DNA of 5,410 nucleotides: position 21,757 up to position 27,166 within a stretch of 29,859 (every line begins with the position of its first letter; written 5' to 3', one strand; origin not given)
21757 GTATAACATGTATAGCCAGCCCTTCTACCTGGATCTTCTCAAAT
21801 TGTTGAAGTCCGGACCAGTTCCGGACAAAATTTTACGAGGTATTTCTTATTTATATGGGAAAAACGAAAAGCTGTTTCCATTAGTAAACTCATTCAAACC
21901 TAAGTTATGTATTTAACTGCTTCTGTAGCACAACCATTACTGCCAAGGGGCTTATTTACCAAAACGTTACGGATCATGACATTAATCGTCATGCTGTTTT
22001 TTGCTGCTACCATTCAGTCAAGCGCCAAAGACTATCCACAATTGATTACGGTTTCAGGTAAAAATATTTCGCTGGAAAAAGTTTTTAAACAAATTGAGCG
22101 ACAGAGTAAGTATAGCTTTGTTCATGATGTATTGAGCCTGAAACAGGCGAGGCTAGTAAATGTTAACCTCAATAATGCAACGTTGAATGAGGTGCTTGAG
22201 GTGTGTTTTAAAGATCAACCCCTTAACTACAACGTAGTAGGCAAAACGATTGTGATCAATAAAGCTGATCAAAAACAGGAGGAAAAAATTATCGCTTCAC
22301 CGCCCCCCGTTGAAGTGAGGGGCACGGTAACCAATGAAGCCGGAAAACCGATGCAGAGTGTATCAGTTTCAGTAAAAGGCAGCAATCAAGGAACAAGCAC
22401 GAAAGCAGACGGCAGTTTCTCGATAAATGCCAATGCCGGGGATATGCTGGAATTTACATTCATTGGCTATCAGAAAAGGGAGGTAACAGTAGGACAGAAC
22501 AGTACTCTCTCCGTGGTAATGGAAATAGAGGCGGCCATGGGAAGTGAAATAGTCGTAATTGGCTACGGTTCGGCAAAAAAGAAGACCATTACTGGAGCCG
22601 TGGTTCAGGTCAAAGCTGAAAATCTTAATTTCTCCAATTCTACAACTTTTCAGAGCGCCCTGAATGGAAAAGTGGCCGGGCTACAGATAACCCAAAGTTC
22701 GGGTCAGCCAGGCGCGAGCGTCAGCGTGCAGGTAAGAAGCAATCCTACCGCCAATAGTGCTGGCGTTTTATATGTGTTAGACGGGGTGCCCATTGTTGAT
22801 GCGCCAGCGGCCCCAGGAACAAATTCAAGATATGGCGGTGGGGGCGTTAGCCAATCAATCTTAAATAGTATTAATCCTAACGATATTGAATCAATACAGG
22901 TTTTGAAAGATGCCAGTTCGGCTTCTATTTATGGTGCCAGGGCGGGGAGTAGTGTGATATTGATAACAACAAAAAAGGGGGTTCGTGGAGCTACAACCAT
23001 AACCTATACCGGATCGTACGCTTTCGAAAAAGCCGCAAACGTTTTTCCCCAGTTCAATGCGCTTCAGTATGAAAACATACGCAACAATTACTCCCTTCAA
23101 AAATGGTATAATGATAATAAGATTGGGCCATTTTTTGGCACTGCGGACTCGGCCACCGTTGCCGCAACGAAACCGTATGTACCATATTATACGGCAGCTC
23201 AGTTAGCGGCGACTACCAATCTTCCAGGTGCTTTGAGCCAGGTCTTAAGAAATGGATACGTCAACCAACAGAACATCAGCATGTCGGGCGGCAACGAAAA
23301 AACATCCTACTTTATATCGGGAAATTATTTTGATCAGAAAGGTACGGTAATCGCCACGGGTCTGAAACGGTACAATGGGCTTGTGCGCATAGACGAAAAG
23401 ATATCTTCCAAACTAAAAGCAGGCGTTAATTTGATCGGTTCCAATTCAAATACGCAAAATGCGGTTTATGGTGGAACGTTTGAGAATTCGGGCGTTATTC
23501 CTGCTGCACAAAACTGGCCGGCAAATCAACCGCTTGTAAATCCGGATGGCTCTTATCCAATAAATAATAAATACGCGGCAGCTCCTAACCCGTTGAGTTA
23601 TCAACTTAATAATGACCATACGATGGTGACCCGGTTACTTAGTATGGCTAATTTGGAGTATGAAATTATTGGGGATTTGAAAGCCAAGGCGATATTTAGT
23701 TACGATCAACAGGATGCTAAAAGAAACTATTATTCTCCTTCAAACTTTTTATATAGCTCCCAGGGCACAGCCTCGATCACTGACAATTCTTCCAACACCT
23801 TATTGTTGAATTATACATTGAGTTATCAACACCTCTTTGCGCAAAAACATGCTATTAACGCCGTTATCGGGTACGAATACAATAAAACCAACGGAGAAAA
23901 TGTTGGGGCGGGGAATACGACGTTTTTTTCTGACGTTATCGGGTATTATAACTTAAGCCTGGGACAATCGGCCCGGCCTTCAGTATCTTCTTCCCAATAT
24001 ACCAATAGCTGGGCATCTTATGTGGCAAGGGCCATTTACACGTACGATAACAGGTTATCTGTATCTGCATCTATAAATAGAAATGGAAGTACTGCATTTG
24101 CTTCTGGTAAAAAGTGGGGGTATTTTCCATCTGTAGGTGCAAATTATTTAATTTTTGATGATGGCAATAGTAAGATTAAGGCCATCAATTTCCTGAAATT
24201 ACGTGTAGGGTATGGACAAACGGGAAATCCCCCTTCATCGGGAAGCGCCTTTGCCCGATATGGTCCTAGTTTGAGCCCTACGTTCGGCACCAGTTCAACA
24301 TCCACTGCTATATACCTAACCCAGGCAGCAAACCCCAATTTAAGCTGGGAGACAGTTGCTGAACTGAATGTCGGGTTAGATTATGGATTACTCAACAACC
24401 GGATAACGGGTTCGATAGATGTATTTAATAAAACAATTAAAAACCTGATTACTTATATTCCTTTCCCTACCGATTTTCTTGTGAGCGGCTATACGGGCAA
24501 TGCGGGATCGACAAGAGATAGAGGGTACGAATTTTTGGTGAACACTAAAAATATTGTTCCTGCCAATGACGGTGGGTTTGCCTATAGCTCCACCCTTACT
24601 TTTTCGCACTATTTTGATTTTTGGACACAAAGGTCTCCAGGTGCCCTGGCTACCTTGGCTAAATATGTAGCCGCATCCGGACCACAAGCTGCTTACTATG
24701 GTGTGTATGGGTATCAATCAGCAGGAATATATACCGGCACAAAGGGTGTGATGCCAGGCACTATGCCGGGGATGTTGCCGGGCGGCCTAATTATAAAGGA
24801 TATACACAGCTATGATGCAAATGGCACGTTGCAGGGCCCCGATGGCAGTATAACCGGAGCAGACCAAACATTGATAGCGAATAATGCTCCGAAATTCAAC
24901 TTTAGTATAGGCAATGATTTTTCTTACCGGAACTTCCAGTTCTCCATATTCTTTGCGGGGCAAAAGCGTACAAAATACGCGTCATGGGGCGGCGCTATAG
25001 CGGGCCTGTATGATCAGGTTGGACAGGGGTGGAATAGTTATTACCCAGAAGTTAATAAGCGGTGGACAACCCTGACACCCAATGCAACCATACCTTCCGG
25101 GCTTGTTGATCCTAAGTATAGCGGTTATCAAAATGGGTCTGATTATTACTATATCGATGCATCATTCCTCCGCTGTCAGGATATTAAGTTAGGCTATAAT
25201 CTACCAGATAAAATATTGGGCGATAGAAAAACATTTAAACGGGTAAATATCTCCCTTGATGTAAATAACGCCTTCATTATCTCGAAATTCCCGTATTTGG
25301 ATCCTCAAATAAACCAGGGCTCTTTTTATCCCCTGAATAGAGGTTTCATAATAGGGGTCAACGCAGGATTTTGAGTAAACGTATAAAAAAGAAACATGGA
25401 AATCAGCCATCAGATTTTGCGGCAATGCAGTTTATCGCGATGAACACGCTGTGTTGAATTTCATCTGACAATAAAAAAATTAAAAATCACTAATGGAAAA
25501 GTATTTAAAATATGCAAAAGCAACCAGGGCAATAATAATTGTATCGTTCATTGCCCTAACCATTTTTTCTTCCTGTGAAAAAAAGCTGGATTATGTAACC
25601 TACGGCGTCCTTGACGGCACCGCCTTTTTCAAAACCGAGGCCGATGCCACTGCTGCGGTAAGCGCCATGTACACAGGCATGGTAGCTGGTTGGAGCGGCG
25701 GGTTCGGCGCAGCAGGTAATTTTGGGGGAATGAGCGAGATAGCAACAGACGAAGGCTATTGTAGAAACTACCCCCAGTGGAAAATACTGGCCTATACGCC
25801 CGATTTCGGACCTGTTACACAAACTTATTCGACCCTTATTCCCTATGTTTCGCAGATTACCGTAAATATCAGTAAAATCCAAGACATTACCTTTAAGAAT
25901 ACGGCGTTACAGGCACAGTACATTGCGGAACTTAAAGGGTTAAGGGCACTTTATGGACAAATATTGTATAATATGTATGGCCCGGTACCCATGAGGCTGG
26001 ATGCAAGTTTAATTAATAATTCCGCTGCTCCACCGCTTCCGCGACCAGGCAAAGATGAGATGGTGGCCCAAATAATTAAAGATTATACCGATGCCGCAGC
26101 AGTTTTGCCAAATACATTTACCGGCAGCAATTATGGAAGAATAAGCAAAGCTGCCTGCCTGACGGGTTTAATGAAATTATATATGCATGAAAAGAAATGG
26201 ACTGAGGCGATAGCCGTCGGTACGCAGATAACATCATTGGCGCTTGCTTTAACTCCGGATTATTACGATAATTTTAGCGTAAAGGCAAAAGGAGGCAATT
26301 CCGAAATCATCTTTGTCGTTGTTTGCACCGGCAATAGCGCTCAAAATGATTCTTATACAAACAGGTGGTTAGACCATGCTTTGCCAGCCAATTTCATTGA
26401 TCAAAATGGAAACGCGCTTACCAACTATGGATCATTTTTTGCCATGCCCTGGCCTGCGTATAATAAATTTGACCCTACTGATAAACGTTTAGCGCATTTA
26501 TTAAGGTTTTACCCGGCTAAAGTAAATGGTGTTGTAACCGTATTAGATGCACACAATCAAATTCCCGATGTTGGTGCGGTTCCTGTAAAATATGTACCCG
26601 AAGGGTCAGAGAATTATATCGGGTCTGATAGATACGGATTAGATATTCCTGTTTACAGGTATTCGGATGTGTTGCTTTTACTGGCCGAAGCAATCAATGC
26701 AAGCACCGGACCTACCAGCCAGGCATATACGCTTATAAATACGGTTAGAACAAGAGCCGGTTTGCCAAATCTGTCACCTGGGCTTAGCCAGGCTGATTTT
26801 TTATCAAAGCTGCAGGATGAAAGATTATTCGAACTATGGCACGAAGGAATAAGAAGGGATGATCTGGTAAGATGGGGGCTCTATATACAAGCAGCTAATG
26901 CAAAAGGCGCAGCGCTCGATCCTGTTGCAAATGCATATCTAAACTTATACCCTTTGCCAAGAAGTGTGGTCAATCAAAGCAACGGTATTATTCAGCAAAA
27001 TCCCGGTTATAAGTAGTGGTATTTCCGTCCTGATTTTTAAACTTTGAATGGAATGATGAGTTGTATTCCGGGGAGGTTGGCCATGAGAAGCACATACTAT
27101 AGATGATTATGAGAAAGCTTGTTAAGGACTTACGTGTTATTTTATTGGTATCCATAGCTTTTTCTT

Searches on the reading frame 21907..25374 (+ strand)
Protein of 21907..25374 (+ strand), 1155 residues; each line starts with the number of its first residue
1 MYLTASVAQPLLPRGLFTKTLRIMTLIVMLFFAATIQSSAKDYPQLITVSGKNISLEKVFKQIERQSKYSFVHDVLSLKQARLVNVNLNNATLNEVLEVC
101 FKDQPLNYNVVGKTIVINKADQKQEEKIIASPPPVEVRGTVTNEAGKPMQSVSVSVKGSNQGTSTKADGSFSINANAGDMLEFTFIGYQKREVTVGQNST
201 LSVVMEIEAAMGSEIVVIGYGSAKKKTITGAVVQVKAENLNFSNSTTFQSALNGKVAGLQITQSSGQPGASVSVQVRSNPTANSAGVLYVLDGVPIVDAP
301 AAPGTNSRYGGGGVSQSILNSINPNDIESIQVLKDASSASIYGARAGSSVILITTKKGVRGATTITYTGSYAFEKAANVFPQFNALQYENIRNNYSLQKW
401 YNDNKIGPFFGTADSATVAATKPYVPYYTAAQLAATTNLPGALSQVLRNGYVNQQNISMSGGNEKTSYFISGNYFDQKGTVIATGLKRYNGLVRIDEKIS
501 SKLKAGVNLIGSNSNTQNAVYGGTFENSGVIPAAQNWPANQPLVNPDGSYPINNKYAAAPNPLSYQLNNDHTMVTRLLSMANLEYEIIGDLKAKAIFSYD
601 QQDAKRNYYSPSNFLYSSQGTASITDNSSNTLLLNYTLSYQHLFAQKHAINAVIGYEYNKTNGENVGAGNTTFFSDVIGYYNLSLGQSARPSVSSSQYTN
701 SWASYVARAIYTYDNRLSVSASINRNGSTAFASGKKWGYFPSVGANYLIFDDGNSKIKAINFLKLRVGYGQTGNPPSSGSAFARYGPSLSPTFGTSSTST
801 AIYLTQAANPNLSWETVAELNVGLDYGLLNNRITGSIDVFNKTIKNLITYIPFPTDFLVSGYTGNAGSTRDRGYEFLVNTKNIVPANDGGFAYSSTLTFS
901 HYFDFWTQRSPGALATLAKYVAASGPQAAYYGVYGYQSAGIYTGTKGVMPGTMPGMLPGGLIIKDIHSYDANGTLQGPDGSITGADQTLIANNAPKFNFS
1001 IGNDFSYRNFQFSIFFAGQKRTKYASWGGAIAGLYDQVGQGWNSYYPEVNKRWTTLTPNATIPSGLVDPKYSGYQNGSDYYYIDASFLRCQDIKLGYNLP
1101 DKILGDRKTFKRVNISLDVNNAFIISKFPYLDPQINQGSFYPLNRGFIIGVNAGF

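Call 4: search_protein_families(library=pfam, proteins=[window:21907-25374:+])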
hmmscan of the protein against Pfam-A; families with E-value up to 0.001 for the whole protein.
window:21907-25374:+ (1155 aa): 5 families
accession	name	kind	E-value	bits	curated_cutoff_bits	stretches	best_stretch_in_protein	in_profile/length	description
PF07715.20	Plug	-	6.7e-14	52.7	23.9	1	225-347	2-104/107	TonB-dependent Receptor Plug Domain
PF13715.12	CarbopepD_reg_2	-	1.7e-13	50.8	32.2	1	137-217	1-88/88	CarboxypepD_reg-like domain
PF13620.12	CarboxypepD_reg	-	9.1e-10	39.2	32.3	1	137-205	2-81/82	Carboxypeptidase regulatory-like domain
PF07660.19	STN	-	9.1e-09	35.4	28.4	1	79-117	11-49/52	Secretin and TonB N terminus short domain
PF25020.1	TTR_TEN1-4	-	5e-05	23.6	27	1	137-195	9-71/86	Teneurin TTR-like domain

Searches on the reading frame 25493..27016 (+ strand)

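Call 4: search_protein_families(library=pfam, proteins=[window:25493-27016:+])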
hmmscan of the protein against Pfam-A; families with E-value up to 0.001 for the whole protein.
window:25493-27016:+ (507 aa): 2 families
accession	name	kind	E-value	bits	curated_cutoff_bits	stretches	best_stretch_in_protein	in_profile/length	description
PF07980.17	SusD_RagB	-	1.1e-29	104.4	23.1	1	269-506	19-297/297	SusD family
PF14322.12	SusD-like_3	-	2e-08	35.1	27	1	108-230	74-190/191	Starch-binding associating with outer membrane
